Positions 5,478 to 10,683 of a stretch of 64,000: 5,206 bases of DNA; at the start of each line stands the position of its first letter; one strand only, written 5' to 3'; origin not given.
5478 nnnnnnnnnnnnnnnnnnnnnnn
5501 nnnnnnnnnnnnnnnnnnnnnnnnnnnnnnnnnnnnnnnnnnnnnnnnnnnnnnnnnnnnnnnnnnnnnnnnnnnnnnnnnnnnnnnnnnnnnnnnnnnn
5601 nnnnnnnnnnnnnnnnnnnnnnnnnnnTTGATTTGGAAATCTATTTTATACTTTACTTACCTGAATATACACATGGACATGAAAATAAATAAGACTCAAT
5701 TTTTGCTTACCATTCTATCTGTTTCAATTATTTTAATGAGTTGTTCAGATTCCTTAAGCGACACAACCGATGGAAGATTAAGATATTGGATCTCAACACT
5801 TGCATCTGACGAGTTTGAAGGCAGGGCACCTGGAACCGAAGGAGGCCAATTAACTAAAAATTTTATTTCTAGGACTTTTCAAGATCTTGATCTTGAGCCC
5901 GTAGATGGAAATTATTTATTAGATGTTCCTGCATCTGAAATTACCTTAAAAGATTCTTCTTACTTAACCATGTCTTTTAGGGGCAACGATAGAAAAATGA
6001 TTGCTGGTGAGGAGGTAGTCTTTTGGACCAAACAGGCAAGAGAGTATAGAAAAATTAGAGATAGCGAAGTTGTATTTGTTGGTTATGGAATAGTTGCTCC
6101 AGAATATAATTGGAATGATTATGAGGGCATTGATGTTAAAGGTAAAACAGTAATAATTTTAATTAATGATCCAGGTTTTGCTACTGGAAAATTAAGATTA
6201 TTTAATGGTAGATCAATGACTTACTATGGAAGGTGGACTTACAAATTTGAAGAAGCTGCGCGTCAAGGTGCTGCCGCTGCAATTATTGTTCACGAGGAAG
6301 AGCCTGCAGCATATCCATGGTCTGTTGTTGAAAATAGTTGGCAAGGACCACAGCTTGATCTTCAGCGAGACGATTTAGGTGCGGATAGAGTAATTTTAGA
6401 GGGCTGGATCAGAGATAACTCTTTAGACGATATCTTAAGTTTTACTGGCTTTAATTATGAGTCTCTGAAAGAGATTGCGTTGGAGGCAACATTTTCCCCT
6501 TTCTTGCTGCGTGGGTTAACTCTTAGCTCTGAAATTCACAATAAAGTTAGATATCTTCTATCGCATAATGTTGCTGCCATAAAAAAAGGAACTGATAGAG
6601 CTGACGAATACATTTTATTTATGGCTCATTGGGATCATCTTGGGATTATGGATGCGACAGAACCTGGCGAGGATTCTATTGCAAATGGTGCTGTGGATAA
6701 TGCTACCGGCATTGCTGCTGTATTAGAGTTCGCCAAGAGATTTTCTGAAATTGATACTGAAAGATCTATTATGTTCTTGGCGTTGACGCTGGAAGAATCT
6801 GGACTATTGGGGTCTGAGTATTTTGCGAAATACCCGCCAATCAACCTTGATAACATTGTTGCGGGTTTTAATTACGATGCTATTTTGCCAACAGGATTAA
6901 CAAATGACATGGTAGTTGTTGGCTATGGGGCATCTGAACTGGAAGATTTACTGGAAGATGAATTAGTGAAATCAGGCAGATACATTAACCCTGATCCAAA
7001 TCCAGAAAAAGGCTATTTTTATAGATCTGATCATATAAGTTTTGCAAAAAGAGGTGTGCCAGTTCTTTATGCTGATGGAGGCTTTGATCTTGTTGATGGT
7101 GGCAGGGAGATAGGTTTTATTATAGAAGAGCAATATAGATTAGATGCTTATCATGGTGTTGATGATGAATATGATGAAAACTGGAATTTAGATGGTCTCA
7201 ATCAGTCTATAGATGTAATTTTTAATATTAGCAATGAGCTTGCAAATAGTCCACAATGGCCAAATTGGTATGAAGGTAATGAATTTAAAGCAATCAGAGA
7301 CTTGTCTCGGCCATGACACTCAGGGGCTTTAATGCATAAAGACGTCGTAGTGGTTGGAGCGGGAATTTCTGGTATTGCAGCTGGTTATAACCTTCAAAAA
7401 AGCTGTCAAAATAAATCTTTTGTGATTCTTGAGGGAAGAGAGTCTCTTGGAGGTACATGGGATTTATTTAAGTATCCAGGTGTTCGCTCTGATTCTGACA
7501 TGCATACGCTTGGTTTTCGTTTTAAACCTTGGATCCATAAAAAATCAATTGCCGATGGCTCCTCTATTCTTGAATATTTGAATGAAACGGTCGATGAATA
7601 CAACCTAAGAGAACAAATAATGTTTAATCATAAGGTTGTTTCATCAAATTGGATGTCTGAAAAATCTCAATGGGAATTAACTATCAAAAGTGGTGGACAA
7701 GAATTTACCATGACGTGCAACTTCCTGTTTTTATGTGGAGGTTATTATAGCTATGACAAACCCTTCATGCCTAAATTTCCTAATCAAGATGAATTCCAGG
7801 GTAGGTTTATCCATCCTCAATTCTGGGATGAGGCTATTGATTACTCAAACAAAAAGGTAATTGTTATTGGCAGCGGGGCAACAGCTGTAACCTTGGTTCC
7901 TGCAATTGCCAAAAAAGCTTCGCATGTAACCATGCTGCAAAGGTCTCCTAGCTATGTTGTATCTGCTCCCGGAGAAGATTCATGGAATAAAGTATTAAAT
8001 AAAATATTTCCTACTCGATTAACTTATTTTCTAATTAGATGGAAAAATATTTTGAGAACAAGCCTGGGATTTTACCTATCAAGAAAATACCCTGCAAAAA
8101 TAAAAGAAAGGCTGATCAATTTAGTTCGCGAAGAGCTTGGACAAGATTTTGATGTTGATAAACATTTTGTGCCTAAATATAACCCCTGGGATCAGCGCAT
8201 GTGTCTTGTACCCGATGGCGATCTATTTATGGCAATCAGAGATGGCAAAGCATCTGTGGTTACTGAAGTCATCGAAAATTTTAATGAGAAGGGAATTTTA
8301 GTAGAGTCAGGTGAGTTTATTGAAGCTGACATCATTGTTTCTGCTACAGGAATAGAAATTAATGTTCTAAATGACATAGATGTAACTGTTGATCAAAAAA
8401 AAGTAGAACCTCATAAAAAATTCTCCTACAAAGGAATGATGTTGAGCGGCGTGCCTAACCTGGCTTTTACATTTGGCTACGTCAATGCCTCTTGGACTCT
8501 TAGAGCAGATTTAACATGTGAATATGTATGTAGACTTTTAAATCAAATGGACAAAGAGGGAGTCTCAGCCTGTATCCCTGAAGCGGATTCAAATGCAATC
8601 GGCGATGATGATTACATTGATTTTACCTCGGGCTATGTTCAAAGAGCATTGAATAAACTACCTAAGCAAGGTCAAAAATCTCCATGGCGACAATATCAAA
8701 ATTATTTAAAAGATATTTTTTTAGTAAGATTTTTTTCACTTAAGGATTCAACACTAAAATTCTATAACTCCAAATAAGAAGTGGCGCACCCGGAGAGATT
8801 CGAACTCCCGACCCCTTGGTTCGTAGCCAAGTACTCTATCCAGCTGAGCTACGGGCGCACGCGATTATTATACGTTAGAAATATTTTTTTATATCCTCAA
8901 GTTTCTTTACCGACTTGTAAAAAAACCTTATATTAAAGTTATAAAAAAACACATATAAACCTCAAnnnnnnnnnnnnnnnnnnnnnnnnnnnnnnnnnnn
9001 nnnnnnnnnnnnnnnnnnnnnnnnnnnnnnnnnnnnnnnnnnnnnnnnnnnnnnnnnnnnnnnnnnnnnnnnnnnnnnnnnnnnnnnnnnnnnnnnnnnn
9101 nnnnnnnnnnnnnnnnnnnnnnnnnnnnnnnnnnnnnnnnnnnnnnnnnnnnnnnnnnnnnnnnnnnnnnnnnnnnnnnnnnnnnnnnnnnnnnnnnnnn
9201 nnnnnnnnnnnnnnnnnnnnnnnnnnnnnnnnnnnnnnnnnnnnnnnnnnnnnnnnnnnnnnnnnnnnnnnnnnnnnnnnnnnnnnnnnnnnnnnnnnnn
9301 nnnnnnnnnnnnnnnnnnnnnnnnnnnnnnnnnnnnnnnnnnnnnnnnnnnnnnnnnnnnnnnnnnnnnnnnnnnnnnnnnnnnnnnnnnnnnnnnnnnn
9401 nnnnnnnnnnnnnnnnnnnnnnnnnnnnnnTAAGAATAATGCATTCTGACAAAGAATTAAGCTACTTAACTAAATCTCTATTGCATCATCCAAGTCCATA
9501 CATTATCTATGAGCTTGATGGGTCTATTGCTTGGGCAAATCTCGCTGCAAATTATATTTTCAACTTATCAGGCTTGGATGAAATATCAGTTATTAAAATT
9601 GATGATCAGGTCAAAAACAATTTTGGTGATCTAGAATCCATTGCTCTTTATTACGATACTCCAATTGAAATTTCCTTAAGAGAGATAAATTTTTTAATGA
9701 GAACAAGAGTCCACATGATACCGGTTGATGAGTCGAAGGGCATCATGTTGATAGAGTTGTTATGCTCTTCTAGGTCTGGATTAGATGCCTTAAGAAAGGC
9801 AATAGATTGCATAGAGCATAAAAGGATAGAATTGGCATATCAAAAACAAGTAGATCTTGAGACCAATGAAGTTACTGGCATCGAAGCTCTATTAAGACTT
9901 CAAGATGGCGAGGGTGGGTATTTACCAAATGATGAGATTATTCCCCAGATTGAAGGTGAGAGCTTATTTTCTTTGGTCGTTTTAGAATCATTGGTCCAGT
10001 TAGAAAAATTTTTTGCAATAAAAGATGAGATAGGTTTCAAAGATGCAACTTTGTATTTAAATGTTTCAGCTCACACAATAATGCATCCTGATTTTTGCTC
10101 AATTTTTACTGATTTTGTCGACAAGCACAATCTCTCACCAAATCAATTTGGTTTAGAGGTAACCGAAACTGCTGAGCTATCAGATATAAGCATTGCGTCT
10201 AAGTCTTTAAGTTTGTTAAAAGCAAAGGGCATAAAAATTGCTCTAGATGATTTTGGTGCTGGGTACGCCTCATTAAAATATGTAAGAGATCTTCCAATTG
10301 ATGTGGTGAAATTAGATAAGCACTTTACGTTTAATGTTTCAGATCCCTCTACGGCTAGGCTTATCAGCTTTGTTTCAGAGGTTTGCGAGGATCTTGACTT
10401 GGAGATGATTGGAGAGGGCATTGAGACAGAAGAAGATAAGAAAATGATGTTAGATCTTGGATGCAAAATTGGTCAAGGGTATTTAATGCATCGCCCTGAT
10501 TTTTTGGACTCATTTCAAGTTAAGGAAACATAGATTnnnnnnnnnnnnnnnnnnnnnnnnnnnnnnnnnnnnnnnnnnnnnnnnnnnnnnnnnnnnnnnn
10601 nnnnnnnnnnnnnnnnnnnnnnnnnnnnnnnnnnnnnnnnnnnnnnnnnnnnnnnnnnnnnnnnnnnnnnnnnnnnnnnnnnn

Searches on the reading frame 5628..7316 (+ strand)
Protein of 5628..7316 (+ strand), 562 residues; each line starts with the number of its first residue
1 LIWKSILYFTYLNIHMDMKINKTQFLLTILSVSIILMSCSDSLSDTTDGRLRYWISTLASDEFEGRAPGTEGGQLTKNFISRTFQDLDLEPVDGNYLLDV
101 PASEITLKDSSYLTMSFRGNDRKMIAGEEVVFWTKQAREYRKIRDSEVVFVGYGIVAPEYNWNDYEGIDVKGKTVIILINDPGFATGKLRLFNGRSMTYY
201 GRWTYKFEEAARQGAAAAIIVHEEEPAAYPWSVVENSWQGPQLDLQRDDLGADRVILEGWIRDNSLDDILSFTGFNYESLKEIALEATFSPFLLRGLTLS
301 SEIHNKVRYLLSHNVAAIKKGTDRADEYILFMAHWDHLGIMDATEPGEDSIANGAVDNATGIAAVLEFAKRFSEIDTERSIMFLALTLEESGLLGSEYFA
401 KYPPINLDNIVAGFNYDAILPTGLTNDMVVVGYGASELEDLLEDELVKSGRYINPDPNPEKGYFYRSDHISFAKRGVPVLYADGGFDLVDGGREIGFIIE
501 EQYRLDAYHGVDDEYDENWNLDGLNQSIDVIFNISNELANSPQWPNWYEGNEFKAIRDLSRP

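Call 62: search_protein_families(library=pfam, proteins=[window:5628-7316:+], max_evalue=0.00001)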
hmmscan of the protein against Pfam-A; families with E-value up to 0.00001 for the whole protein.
window:5628-7316:+ (562 aa): 1 family
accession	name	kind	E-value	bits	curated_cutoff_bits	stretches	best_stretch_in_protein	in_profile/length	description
PF04389.22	Peptidase_M28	-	5.6e-41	140.8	21.3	1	314-531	1-189/193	Peptidase family M28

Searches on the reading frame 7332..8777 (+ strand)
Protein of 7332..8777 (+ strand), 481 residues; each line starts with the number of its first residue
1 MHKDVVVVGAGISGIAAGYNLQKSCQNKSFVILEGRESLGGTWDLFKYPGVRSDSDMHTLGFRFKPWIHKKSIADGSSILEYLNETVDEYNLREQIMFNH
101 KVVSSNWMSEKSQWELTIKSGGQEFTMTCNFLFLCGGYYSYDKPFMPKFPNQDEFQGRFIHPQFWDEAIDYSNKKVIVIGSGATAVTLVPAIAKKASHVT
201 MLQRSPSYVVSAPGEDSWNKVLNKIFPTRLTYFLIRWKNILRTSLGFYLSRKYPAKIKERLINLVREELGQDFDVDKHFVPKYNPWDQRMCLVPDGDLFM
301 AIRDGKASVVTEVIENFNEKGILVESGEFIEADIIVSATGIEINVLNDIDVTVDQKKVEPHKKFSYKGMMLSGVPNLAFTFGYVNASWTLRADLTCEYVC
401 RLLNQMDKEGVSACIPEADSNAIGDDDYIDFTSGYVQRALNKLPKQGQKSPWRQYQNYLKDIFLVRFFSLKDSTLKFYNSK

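Call 62: search_protein_families(library=pfam, proteins=[window:7332-8777:+], max_evalue=0.00001)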
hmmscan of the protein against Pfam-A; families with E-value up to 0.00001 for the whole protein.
window:7332-8777:+ (481 aa): 7 families
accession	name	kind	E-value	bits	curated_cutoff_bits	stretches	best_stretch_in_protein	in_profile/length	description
PF00743.25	FMO-like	-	2.4e-20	73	22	1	76-363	83-354/532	Flavin-binding monooxygenase-like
PF13738.12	Pyr_redox_3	-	5.8e-14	52.5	30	1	6-207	1-198/305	Pyridine nucleotide-disulphide oxidoreductase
PF07992.20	Pyr_redox_2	-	5.9e-13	49.3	26.1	1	3-209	1-178/291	Pyridine nucleotide-disulphide oxidoreductase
PF13450.12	NAD_binding_8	-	1.3e-10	41.9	21.9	1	7-60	1-52/68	NAD(P)-binding Rossmann-like domain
PF01946.23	Thi4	-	3.1e-09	36.9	26.2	0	2-43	17-58/235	Thi4 family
PF01266.30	DAO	-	2.5e-06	27.7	27.9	0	4-42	1-38/353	FAD dependent oxidoreductase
PF13434.12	Lys_Orn_oxgnase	-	9.5e-06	25.4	21.3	0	91-248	107-260/339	L-lysine 6-monooxygenase/L-ornithine 5-monooxygenase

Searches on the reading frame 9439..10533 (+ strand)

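Call 60: search_protein_families(library=pfam, proteins=[window:9439-10533:+], max_evalue=0.00001)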
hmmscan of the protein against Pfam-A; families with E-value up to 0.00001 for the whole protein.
window:9439-10533:+ (364 aa): 1 family
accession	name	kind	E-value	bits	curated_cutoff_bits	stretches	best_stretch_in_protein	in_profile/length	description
PF00563.25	EAL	-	1.1e-51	175.9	31.3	1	117-353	3-236/236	EAL domain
